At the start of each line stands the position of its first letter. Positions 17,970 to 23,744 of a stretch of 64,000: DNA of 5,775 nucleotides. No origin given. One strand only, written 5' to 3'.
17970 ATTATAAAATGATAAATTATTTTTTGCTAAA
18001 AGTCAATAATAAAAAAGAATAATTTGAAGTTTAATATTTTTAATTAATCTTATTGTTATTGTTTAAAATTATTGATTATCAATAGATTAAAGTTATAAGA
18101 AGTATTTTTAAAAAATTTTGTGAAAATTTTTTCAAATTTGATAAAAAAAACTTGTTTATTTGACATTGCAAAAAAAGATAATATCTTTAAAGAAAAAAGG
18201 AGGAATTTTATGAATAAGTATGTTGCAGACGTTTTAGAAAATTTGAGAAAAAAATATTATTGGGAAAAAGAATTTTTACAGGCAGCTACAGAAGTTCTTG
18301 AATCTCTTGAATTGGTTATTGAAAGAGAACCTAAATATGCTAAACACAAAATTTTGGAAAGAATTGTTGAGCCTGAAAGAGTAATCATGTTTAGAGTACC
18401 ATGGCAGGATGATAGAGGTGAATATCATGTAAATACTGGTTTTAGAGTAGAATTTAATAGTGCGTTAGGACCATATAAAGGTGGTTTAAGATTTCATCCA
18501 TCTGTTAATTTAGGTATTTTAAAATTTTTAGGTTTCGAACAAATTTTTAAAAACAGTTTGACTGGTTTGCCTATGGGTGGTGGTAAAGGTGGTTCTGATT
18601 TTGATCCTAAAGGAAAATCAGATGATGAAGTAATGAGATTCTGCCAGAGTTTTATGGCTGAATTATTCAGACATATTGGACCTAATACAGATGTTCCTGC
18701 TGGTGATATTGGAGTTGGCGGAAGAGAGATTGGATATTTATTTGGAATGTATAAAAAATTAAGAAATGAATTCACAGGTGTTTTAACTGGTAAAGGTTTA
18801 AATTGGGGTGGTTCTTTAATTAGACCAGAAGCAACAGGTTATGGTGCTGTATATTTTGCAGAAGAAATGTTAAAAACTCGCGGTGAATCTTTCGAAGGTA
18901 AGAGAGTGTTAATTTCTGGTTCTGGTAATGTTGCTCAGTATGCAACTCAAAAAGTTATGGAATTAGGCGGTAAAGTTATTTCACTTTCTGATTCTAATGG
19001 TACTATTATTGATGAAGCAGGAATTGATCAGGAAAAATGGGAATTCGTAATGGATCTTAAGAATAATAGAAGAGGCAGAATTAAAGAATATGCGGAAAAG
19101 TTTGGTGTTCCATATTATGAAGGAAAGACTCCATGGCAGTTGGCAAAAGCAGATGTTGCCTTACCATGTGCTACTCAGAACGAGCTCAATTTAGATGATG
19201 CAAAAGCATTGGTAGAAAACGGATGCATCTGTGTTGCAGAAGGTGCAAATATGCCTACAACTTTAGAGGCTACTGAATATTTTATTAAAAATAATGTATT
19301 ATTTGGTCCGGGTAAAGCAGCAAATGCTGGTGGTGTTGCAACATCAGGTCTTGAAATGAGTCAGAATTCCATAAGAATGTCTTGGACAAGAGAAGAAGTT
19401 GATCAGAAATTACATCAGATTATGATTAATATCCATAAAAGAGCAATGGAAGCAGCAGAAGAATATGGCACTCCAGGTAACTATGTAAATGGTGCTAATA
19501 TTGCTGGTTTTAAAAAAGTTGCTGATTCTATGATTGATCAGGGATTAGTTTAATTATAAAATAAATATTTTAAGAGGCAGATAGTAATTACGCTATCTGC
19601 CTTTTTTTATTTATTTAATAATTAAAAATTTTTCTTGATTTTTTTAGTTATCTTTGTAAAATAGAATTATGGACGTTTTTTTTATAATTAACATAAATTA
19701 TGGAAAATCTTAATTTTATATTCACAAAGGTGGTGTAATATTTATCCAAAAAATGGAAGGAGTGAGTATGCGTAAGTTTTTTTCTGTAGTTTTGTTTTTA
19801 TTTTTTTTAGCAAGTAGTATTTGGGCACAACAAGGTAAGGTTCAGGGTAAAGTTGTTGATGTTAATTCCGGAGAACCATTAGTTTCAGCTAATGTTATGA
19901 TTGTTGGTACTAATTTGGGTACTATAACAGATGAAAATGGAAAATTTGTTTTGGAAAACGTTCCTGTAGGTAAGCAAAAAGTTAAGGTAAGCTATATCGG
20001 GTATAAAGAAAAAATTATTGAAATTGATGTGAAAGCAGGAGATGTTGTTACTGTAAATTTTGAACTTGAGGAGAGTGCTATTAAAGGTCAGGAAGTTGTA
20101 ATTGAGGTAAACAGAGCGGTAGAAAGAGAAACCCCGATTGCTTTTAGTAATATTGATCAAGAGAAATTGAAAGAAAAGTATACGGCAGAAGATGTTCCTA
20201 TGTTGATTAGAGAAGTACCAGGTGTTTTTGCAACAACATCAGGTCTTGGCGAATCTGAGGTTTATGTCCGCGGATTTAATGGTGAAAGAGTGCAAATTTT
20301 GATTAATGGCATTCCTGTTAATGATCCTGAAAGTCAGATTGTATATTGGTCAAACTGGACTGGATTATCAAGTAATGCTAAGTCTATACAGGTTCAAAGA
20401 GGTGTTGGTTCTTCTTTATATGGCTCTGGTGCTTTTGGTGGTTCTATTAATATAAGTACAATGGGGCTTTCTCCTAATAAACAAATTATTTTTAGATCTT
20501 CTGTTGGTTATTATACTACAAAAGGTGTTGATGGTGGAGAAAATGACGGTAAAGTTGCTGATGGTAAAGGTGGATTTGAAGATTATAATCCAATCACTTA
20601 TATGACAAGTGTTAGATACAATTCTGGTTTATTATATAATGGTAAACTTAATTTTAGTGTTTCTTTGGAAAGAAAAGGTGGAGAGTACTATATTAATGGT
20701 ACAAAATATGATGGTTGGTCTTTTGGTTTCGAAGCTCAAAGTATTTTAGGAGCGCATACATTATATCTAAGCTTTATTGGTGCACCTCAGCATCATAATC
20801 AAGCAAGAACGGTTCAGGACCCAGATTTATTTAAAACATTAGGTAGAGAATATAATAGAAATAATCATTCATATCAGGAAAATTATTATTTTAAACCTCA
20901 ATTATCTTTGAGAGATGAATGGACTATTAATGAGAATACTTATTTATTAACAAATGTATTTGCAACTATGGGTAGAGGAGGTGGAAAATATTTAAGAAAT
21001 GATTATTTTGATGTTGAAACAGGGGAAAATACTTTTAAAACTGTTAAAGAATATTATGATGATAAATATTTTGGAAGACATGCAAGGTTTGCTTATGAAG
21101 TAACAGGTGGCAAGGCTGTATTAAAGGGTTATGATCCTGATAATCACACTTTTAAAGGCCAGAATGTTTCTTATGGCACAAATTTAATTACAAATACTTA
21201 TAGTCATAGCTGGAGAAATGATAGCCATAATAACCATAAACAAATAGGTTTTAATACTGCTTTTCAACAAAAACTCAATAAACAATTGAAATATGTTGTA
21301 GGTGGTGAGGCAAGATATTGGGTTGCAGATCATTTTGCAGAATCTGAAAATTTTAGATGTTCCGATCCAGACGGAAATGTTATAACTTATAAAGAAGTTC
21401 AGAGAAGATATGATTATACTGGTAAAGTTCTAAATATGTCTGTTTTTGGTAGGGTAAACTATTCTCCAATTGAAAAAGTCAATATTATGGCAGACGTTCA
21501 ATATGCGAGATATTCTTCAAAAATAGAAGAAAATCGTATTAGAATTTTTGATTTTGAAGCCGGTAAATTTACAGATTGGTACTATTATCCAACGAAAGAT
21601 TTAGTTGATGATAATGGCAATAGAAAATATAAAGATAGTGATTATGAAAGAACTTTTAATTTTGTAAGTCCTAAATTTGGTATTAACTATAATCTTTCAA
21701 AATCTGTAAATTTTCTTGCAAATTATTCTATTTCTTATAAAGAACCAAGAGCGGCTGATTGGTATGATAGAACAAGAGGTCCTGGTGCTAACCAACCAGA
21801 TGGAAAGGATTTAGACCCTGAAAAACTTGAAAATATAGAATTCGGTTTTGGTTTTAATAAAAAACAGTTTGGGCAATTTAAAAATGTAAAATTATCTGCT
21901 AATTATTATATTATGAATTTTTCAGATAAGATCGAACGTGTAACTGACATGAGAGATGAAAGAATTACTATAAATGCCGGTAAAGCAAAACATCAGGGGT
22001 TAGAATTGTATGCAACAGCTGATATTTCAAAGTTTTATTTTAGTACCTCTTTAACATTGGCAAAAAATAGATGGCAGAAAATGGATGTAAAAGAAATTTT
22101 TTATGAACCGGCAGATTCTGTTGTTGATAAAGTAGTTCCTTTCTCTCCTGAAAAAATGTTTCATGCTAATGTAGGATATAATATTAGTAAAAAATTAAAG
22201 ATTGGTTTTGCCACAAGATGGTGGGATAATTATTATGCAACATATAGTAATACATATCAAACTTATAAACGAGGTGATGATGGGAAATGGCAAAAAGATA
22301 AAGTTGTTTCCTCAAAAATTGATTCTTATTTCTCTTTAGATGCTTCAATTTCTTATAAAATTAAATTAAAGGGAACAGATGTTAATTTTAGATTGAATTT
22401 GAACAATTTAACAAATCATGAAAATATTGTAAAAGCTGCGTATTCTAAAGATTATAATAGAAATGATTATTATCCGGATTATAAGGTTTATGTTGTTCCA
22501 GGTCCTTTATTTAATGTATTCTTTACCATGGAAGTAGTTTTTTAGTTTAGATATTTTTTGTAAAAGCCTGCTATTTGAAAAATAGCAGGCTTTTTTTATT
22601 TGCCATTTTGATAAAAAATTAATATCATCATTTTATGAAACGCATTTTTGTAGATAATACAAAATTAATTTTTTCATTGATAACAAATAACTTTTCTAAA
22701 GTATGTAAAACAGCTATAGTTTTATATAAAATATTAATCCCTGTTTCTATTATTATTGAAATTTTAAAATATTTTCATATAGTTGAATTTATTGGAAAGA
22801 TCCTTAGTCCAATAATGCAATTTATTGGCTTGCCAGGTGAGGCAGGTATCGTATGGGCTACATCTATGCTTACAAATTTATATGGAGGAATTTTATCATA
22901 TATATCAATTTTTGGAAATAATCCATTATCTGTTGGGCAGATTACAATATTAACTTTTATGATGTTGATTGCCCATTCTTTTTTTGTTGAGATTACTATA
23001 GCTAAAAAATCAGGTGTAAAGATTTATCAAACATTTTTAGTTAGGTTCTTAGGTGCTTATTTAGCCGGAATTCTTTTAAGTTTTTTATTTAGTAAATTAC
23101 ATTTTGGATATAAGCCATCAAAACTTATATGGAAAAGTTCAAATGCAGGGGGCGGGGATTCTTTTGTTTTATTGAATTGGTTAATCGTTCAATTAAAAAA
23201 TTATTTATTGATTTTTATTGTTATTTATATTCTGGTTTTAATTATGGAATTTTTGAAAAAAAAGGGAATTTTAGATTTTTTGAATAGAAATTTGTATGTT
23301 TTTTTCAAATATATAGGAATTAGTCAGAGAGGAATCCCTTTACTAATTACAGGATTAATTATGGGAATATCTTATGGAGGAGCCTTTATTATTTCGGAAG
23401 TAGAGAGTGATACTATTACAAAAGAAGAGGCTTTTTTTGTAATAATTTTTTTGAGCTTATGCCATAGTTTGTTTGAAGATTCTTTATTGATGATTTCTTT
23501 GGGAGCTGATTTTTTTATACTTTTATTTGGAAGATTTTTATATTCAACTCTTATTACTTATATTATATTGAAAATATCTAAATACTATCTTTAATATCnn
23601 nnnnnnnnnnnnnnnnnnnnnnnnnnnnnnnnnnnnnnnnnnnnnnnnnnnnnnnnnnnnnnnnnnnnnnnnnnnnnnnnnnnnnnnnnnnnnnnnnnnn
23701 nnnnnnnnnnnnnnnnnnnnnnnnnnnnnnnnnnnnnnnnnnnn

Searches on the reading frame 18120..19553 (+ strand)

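Call 41: search_protein_families(library=pfam, proteins=[window:18120-19553:+], max_evalue=0.00001)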
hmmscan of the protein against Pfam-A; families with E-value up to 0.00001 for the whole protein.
window:18120-19553:+ (477 aa): 2 families
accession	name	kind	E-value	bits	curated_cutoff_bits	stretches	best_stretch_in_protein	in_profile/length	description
PF00208.27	ELFV_dehydrog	-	3e-92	309.1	23.4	1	230-475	1-241/241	Glutamate/Leucine/Phenylalanine/Valine dehydrogenase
PF02812.23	ELFV_dehydrog_N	-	2.1e-52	176.7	25.3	1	85-213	1-129/129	Glu/Leu/Phe/Val dehydrogenase, dimerisation domain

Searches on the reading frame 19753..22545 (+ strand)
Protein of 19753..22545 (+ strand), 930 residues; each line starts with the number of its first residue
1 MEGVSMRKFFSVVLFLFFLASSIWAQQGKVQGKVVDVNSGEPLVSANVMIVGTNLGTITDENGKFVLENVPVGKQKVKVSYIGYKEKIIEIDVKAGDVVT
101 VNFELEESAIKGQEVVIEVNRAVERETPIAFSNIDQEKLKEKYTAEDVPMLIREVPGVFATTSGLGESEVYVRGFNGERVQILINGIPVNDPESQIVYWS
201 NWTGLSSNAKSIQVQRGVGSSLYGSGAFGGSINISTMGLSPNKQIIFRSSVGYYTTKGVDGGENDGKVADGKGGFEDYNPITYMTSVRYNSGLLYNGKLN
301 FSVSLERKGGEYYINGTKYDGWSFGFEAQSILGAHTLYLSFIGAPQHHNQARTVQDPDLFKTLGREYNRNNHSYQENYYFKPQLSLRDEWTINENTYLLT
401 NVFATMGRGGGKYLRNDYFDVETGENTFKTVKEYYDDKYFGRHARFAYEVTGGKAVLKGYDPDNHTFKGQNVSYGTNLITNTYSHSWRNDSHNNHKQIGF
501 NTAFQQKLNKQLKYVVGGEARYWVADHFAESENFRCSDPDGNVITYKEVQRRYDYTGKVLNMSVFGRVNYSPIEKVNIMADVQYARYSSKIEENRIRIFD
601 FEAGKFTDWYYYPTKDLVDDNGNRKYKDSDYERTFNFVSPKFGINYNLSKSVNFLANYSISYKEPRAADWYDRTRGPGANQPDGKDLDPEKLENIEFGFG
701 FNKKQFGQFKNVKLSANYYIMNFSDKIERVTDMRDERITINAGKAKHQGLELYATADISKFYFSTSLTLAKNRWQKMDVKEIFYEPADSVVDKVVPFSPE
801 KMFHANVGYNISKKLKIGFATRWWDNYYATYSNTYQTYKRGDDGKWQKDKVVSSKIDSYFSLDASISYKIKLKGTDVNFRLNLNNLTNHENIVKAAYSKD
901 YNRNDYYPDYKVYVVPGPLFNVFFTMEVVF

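Call 41: search_protein_families(library=pfam, proteins=[window:19753-22545:+], max_evalue=0.00001)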
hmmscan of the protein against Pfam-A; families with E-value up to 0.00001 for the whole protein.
window:19753-22545:+ (930 aa): 4 families
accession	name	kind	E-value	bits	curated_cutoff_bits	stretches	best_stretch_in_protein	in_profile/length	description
PF00593.30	TonB_dep_Rec_b-barrel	-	2.7e-29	103.8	27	1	390-886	2-436/436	TonB dependent receptor-like, beta-barrel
PF13715.12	CarbopepD_reg_2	-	2.5e-23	82.4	32.2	1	30-117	1-88/88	CarboxypepD_reg-like domain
PF07715.20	Plug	-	9e-20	71.6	23.9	1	125-230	3-106/107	TonB-dependent Receptor Plug Domain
PF13620.12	CarboxypepD_reg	-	2.3e-18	66.7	32.3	1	30-106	2-82/82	Carboxypeptidase regulatory-like domain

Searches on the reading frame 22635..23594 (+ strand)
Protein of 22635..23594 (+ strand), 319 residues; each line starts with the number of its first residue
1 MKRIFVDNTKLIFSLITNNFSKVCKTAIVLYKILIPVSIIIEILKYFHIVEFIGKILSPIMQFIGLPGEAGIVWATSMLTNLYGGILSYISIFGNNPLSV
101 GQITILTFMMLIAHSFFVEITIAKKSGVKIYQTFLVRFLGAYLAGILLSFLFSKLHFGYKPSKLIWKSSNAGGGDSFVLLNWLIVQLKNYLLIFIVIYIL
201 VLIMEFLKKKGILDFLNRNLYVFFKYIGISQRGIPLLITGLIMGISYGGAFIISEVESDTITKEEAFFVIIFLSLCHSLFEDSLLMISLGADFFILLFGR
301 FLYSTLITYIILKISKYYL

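Call 41: search_protein_families(library=pfam, proteins=[window:22635-23594:+], max_evalue=0.00001)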
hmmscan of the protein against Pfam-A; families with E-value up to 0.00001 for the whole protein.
window:22635-23594:+ (319 aa): 1 family
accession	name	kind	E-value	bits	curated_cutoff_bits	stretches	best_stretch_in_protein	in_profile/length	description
PF07670.19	Gate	-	4.6e-15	56.4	29.6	1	28-123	2-98/104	Nucleoside recognition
